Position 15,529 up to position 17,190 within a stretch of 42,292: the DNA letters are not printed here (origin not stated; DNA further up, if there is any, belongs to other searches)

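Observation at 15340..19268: YcaO operon headed by a (Gly5-Lys)n repeat peptide: candidate undescribed RiPP-like system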

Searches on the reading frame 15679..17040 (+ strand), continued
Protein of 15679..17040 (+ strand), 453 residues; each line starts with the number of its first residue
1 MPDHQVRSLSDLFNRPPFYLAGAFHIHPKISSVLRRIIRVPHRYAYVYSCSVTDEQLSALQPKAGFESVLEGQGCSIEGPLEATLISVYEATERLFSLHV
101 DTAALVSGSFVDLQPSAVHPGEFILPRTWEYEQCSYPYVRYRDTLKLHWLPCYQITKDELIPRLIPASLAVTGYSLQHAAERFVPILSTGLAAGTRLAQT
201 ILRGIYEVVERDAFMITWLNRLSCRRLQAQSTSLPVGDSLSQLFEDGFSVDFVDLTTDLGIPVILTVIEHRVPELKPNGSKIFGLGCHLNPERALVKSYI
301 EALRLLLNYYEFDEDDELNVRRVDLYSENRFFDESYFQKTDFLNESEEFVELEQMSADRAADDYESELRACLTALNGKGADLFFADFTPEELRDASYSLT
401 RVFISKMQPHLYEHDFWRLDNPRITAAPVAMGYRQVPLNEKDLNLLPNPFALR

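Call 53: search_solved_structures(query=window:15679-17040:+, max_evalue=0.01, show_alignments=2)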
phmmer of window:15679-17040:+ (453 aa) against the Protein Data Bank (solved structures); distinct sequences matched with E-value up to 0.01: 4.
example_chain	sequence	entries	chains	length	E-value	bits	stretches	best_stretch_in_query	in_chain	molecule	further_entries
7u58_A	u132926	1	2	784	2.1e-19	72.9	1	89-448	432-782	MusD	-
4v1t_A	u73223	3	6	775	2.4e-19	72.7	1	140-450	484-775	LYND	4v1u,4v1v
4bs9_A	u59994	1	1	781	9.2e-18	67.5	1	143-450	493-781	TRUD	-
6pe3_A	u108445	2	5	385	9.1e-10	41.1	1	188-306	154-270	Uncharacterized protein MJ1094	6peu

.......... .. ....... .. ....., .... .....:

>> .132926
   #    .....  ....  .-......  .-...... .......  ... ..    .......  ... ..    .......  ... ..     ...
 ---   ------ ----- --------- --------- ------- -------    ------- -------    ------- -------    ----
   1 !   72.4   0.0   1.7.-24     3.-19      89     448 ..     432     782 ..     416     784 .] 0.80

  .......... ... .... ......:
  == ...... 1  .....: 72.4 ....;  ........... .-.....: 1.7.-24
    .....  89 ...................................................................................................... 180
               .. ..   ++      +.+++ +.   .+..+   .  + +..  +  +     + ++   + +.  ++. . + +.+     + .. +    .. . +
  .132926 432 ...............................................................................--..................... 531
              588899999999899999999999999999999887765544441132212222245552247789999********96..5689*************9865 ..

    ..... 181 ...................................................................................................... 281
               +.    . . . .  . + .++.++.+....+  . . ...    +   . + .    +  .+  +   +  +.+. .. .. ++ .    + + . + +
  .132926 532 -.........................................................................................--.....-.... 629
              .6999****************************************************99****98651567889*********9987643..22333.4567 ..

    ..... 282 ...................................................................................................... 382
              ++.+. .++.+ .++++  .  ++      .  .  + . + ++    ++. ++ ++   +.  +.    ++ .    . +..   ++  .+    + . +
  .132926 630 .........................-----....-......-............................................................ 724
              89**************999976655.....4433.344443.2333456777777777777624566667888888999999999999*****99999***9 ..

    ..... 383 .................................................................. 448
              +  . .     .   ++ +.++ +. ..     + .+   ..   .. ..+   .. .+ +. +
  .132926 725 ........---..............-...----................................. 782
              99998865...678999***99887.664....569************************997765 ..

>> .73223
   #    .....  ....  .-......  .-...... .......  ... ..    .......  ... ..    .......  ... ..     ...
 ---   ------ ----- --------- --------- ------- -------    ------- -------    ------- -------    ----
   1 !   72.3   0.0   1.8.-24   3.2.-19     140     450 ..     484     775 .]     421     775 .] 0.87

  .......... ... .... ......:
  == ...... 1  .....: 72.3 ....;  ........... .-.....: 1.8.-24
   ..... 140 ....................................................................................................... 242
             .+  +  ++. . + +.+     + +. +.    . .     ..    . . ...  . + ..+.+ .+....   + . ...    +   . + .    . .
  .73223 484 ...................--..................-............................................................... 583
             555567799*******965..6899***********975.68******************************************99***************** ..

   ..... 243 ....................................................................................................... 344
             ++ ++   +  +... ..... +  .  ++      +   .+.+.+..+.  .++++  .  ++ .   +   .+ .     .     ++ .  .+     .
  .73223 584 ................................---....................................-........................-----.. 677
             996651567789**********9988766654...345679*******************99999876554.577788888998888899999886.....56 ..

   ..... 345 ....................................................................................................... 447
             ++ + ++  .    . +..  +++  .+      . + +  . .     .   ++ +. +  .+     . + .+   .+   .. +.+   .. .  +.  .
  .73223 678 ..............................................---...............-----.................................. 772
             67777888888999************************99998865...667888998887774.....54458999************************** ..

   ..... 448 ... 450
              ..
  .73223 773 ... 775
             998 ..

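Call 76: find_related_loci(query=A1, collection=viral_contigs, flank=6000)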
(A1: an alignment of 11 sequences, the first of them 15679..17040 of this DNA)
Query A1 (453 aa) in viral_contigs; peptide patterns used: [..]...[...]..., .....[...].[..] (x = any residue, [..] = any of these).
38 stretches matched a pattern, but none encodes a relative of the query by tblastn (E <= 1e-3).

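Call 94: predict_structure(alignment_id=A8)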
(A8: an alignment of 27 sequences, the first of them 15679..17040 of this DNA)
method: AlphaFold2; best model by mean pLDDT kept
length: 453 residues; sequences in the alignment: 27
mean_pLDDT: 85.3   pTM: 0.88
mean pLDDT of the five models: 85.3, 85.0, 84.9, 83.9, 83.8
residues with pLDDT >= 90: 256; 70-90: 139; 50-70: 27; < 50: 31
segments of 3 or more residues with pLDDT < 50: 1-25, 62-66
pLDDT, mean of each block of 10 residues (from residue 1): 34 33 52 86 93 71 56 92 90 84 92 97 92 90 96 89 94 86 82 88 96 96 92 86 95 97 97 85 96 96 93 81 68 82 94 88 90 95 90 77 94 84 96 95 90 60
secondary structure, 60 per line:
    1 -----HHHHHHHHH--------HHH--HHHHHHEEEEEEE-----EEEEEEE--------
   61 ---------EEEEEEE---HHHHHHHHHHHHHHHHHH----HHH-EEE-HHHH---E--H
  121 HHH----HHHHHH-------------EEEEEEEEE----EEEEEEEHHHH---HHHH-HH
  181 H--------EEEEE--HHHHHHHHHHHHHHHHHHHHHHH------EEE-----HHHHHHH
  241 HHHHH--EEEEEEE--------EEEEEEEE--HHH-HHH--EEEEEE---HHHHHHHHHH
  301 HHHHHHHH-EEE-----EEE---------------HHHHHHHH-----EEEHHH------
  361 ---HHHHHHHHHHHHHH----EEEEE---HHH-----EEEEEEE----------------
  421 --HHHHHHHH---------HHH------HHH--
elements in order: H6-14 H28-33 E34-40 E46-52 E70-76 H80-97 E106-108 H110-113 H120-123 H128-133 E147-155 E160-166 H167-170 H174-177 E190-194 H197-219 E226-228 H234-245 E248-254 E263-270 E282-287 H291-308 E310-312 E318-320 H336-343 E349-351 H364-377 E382-386 E398-404 H423-430

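Call 99: fold_search(model_id=the predicted structure, library=pdb)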
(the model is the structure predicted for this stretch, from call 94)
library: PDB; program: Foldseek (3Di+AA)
matches with E <= 10: 181; with E <= 0.001: 41
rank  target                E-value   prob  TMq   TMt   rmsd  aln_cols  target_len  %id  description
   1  4v1v_A                1.5e-25  1.00  0.74  0.46   4.3       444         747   19  Heterocyclase in complex with substrate and Cofactor (released 2015-01-14)
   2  7u58_B                3.9e-24  1.00  0.73  0.53   3.9       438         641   18  YcaO-mediated ATP-dependent peptidase activity in ribosomal peptide biosynthesis (released 2022-11-02)
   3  4v1v_B                8.7e-24  1.00  0.73  0.46   4.8       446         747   21  Heterocyclase in complex with substrate and Cofactor (released 2015-01-14)
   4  7u58_A                9.7e-24  1.00  0.72  0.51   3.9       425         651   21  YcaO-mediated ATP-dependent peptidase activity in ribosomal peptide biosynthesis (released 2022-11-02)
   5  4v1t_A                1.9e-23  1.00  0.73  0.45   4.2       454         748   20  Heterocyclase in complex with substrate and Cofactor (released 2015-01-14)
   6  4v1u_A                2.2e-23  1.00  0.74  0.46   4.5       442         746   20  Heterocyclase in complex with substrate and Cofactor (released 2015-01-14)
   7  4v1u_B                3.7e-23  1.00  0.72  0.45   4.3       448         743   20  Heterocyclase in complex with substrate and Cofactor (released 2015-01-14)
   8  4v1t_B                4.1e-22  1.00  0.71  0.44   4.9       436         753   21  Heterocyclase in complex with substrate and Cofactor (released 2015-01-14)
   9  4bs9                  5.5e-22  1.00  0.64  0.43   5.5       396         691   22  Structure of the heterocyclase TruD (released 2013-11-06)
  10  6peu_B                1.5e-19  1.00  0.68  0.79   4.1       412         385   19  Structure of YcaO enzyme from Methanocaldococcus jannaschii in complex with peptide (released 2019-11-06)
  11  6peu_D                5.1e-19  1.00  0.66  0.78   4.9       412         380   18  Structure of YcaO enzyme from Methanocaldococcus jannaschii in complex with peptide (released 2019-11-06)
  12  6peu_A                7.6e-19  1.00  0.67  0.79   4.1       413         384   18  Structure of YcaO enzyme from Methanocaldococcus jannaschii in complex with peptide (released 2019-11-06)
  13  6pe3                  1.0e-18  1.00  0.65  0.78   3.9       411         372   18  Structure of YcaO enzyme from Methanocaldococcus jannaschii in complex with ATP (released 2020-01-08)
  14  6peu_C                2.0e-18  1.00  0.67  0.78   4.2       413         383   19  Structure of YcaO enzyme from Methanocaldococcus jannaschii in complex with peptide (released 2019-11-06)
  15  6cib_A                5.1e-16  1.00  0.61  0.75   4.5       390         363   15  The structure of YcaO from Methanopyrus kandleri bound with AMPPCP and Mg2+ (released 2018-03-21)
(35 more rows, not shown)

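Call 122: search_protein_families(library=pfam, proteins=[L093:207-1454:+, L093:1539-2051:+], max_evalue=0.1)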
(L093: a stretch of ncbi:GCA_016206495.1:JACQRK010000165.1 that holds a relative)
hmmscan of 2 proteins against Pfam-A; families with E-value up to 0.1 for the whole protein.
L093:207-1454:+ (415 aa): 1 family
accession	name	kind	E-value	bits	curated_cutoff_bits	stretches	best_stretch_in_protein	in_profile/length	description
PF04385.20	FAINT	-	0.061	13.8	20.7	0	92-116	33-57/78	Domain of unknown function, DUF529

L093:1539-2051:+ (170 aa): 1 family
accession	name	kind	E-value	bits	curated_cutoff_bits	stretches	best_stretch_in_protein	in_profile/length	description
PF13302.13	Acetyltransf_3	-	0.009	17.2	25.4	1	6-133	3-134/138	Acetyltransferase (GNAT) domain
